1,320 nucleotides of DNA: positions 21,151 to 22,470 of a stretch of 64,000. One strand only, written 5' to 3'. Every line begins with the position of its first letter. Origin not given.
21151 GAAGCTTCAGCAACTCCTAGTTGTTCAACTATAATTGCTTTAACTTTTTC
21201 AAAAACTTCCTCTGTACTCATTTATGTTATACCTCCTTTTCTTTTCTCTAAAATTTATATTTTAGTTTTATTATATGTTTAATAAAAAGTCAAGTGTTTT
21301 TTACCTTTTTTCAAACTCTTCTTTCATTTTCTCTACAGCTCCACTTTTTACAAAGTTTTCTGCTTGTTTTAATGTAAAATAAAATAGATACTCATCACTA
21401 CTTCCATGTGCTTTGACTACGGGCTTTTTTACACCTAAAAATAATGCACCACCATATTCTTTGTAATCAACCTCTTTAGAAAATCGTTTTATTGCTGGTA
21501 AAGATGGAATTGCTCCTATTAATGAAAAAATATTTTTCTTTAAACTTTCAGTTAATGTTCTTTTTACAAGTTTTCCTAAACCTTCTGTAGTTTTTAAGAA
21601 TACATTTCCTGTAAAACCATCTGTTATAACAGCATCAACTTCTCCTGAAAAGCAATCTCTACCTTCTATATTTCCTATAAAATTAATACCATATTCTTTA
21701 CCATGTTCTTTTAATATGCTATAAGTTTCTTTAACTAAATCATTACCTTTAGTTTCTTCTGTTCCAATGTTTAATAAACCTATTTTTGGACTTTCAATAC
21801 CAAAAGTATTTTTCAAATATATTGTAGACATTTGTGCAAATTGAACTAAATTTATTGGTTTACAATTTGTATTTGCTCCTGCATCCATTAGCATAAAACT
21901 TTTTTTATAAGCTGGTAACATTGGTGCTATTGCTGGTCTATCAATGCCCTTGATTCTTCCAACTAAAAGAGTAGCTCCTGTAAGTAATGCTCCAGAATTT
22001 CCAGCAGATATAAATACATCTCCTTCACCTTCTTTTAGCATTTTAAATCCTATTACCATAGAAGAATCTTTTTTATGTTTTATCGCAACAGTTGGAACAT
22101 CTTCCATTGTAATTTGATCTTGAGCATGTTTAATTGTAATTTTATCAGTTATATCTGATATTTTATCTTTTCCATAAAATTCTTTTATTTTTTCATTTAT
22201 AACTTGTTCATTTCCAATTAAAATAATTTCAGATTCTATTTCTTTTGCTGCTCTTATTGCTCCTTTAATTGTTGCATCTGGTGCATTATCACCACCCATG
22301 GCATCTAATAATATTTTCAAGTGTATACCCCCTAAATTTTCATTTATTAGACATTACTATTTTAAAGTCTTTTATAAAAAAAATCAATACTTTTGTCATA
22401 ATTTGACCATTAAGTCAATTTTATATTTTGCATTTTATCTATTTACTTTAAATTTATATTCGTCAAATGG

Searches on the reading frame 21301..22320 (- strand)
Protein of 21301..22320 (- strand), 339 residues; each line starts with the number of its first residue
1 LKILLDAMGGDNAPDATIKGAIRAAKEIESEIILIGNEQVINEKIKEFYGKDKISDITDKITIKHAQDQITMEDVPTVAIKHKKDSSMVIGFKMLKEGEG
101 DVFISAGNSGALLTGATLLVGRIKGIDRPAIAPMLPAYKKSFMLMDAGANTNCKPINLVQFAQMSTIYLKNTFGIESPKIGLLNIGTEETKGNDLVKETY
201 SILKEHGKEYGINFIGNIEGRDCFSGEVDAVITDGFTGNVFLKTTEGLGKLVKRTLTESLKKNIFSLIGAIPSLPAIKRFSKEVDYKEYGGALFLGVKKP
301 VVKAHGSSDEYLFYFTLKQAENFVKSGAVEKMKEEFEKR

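Call 51: search_protein_families(library=pfam, proteins=[window:21301-22320:-], max_evalue=0.001)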
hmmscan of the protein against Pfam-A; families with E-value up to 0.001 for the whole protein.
window:21301-22320:- (339 aa): 1 family
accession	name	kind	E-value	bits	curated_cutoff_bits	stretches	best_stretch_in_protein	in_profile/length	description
PF02504.20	FA_synthesis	-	8e-103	344.3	29.1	1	1-329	1-322/324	Fatty acid synthesis protein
